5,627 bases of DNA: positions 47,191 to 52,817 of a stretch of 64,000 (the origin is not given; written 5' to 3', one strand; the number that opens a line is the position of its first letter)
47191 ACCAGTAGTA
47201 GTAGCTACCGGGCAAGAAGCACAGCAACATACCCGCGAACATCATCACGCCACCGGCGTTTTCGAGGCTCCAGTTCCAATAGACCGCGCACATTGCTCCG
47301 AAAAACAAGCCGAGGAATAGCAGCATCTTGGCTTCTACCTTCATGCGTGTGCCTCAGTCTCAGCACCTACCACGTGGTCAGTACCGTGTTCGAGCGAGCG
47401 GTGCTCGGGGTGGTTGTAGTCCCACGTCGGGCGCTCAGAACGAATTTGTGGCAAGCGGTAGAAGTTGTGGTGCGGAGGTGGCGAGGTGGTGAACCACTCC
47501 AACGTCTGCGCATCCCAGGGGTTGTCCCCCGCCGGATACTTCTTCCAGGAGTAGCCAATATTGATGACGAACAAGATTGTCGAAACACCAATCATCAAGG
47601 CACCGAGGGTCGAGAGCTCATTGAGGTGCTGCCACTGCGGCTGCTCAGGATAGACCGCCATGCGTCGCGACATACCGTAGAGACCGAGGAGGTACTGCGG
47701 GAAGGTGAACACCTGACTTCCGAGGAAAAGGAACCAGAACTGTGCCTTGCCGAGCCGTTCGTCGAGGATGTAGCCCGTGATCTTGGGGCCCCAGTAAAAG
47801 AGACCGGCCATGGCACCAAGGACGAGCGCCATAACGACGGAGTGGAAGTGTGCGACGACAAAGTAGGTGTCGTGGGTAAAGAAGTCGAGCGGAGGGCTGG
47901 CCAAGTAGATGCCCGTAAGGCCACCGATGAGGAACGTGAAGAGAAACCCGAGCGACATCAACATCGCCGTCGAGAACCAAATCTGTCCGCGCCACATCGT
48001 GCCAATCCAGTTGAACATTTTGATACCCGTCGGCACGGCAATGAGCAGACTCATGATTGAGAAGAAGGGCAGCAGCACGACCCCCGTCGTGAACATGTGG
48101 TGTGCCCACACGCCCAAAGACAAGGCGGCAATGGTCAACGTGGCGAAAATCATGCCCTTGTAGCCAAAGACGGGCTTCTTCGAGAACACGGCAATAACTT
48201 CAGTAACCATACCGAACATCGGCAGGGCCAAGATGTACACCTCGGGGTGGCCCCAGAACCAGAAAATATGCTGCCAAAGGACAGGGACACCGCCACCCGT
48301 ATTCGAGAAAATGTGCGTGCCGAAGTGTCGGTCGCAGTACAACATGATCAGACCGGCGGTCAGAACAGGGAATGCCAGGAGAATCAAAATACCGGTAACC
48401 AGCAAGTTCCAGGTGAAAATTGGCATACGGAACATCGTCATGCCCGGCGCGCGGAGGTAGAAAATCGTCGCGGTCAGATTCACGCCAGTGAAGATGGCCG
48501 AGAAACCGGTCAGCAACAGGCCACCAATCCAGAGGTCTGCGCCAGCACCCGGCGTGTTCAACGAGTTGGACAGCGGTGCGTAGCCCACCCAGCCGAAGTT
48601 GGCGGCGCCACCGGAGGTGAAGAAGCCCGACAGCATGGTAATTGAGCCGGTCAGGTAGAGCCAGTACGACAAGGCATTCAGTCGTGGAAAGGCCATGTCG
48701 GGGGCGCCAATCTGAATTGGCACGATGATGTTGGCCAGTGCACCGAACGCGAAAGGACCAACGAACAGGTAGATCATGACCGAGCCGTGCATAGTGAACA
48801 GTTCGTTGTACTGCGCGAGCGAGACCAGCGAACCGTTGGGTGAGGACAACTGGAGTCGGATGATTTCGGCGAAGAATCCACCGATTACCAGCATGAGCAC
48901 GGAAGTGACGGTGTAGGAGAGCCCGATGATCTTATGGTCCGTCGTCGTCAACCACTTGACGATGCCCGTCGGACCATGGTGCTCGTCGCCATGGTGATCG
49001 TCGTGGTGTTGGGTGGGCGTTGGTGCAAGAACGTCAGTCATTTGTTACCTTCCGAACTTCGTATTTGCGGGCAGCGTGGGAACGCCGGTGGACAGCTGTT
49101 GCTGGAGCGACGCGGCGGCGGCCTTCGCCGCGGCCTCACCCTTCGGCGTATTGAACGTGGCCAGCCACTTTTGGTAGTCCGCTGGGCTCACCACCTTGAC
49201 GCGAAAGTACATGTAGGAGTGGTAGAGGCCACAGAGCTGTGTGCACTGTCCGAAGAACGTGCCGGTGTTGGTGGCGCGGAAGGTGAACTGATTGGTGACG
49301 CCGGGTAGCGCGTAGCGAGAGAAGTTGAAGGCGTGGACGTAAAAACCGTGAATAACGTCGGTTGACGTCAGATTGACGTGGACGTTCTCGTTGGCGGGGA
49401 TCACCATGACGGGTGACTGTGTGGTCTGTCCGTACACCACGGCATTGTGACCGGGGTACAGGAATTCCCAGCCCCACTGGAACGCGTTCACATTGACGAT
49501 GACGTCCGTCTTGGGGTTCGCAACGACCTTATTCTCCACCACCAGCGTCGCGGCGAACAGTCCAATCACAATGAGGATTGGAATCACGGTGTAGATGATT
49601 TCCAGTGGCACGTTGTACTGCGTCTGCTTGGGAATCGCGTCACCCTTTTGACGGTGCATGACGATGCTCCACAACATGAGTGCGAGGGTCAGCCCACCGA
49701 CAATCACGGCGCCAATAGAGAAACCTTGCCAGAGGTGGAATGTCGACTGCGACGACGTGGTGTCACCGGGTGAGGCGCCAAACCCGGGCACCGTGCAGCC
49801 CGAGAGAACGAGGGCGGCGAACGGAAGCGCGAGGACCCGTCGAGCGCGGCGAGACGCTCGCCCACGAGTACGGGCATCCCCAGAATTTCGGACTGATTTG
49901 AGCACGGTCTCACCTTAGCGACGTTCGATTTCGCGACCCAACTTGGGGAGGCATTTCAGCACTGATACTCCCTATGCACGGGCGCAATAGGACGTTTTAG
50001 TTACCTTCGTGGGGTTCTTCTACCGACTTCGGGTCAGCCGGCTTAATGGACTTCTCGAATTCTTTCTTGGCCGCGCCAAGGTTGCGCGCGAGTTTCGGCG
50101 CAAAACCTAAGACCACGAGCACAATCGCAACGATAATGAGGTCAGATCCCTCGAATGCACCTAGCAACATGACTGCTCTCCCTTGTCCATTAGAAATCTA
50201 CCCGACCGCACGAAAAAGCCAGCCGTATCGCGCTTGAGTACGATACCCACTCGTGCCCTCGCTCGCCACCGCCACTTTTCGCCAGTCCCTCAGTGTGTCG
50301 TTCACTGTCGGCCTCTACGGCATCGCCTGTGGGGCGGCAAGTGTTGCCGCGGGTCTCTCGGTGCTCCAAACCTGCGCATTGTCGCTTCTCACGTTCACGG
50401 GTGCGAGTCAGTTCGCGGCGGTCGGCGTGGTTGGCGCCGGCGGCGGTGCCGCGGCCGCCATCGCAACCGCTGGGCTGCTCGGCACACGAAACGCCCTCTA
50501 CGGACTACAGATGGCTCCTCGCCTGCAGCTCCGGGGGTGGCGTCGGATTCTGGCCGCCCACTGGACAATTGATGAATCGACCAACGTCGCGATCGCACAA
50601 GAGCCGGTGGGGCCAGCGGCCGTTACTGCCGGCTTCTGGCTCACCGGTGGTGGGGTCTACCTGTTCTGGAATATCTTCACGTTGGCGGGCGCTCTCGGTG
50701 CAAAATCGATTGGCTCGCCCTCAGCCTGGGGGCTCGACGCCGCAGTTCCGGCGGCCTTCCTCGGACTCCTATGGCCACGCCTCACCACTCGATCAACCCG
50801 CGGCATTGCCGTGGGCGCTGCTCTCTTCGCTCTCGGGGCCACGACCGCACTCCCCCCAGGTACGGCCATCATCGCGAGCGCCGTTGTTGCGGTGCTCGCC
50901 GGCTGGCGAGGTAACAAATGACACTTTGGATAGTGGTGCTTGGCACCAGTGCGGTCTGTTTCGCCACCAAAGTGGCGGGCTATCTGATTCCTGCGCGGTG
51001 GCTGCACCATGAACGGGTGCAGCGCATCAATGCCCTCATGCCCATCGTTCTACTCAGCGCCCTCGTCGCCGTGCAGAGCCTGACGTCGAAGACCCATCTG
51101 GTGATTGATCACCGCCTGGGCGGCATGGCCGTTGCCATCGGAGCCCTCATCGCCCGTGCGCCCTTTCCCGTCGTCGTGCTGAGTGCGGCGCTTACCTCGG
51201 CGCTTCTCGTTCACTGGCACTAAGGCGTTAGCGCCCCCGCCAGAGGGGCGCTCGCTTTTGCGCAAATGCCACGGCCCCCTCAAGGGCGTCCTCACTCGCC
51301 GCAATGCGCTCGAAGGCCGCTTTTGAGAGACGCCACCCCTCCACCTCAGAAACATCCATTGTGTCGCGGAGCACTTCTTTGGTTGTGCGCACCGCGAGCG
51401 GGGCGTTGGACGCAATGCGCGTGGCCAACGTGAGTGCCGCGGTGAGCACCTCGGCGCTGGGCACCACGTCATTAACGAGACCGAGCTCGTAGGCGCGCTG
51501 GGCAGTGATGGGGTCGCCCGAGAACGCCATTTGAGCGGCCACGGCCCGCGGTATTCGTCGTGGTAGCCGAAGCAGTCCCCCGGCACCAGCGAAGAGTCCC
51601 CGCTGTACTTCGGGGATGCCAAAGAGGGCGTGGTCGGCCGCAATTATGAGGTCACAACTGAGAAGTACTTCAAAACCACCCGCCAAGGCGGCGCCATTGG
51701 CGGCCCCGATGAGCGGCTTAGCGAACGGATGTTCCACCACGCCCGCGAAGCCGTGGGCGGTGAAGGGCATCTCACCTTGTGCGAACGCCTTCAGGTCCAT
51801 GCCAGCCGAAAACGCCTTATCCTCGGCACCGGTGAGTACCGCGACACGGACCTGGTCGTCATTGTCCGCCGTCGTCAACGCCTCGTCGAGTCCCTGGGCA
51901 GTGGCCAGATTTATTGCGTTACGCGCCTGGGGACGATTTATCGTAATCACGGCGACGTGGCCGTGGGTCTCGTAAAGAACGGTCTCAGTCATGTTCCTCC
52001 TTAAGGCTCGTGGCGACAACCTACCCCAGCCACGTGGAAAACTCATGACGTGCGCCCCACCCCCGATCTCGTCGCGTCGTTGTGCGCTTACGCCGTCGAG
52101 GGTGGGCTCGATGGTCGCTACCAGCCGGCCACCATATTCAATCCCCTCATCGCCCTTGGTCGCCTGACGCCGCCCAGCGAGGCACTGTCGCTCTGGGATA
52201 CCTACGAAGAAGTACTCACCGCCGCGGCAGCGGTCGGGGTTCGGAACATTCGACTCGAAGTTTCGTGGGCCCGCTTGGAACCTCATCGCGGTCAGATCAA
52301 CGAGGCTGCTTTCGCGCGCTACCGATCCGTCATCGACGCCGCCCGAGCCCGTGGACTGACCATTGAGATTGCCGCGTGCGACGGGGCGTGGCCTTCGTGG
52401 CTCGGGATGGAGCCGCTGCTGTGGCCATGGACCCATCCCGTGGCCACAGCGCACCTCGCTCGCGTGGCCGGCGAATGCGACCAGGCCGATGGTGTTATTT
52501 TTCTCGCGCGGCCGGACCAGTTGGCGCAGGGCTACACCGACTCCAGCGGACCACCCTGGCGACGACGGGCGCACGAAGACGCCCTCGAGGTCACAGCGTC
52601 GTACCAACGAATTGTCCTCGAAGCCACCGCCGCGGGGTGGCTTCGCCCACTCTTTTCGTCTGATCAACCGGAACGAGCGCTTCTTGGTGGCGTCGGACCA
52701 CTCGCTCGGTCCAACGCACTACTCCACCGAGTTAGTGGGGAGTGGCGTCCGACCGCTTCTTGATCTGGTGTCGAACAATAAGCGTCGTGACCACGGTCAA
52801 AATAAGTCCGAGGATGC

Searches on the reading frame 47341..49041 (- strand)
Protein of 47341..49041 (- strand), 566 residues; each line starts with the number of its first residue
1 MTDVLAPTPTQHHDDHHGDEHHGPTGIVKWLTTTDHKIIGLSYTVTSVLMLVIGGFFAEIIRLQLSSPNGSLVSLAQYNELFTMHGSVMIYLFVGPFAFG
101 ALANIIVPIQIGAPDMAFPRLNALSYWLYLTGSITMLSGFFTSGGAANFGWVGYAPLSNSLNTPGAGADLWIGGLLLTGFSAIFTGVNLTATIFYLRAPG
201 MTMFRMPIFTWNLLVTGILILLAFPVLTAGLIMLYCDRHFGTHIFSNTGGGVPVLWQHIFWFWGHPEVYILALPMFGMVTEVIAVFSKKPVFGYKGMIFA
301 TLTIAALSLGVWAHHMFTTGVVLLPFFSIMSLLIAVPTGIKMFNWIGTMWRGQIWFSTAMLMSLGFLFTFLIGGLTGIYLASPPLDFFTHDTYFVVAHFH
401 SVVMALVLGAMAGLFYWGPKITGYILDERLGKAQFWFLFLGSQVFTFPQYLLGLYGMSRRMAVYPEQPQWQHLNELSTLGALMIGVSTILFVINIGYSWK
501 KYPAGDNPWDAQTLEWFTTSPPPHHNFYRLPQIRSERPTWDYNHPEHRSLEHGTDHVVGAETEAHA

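Call 28: search_protein_families(library=pfam, proteins=[window:47341-49041:-], max_evalue=0.001)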
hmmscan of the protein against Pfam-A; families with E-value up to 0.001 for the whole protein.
window:47341-49041:- (566 aa): 1 family
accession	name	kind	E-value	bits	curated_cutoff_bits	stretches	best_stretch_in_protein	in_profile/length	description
PF00115.25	COX1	-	1.1e-146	489.6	34.8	1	39-483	2-436/436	Cytochrome C and Quinol oxidase polypeptide I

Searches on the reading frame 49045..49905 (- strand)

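Call 28: search_protein_families(library=pfam, proteins=[window:49045-49905:-], max_evalue=0.001)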
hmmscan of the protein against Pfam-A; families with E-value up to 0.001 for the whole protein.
window:49045-49905:- (286 aa): 2 families
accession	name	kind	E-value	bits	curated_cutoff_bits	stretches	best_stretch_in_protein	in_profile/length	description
PF00116.26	COX2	-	3.3e-18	66.2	22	1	166-238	47-119/120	Cytochrome C oxidase subunit II, periplasmic domain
PF02790.20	COX2_TM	-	0.0003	21.3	22.8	1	74-116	37-81/88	Cytochrome C oxidase subunit II, transmembrane domain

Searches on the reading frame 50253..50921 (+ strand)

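Call 28: search_protein_families(library=pfam, proteins=[window:50253-50921:+], max_evalue=0.001)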
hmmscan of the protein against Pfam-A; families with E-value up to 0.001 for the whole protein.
window:50253-50921:+ (222 aa): 1 family
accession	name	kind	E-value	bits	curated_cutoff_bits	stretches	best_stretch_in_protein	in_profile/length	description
PF03591.19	AzlC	-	5.2e-29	101.9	32.1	1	15-152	2-136/137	AzlC protein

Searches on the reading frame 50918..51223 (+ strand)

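Call 28: search_protein_families(library=pfam, proteins=[window:50918-51223:+], max_evalue=0.001)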
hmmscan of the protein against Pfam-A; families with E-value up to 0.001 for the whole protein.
window:50918-51223:+ (101 aa): 1 family
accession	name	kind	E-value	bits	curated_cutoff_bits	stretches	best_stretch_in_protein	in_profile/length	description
PF05437.17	AzlD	-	8.5e-09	35.9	23.7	1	3-97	1-98/99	Branched-chain amino acid transport protein (AzlD)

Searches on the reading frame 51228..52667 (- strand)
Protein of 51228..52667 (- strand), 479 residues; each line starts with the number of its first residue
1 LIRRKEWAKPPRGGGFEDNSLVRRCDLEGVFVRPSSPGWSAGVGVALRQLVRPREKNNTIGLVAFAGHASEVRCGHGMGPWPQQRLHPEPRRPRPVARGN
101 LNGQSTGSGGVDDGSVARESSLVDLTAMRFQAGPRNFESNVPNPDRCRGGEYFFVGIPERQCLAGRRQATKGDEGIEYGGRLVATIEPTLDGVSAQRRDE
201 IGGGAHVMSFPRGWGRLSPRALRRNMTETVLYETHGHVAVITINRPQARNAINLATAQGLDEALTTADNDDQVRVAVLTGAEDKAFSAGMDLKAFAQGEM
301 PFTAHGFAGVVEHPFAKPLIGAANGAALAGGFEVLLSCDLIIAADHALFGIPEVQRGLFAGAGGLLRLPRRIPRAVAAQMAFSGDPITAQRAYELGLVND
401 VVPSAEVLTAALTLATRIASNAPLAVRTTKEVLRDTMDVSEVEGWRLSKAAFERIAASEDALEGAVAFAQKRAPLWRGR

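Call 28: search_protein_families(library=pfam, proteins=[window:51228-52667:-], max_evalue=0.001)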
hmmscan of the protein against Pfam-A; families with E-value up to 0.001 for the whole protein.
window:51228-52667:- (479 aa): 2 families
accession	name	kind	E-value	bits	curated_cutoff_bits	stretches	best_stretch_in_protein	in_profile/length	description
PF00378.25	ECH_1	-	2.8e-58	197.7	27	1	234-478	2-250/251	Enoyl-CoA hydratase/isomerase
PF16113.10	ECH_2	-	3.5e-28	99.5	27.2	1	239-434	2-200/335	Enoyl-CoA hydratase/isomerase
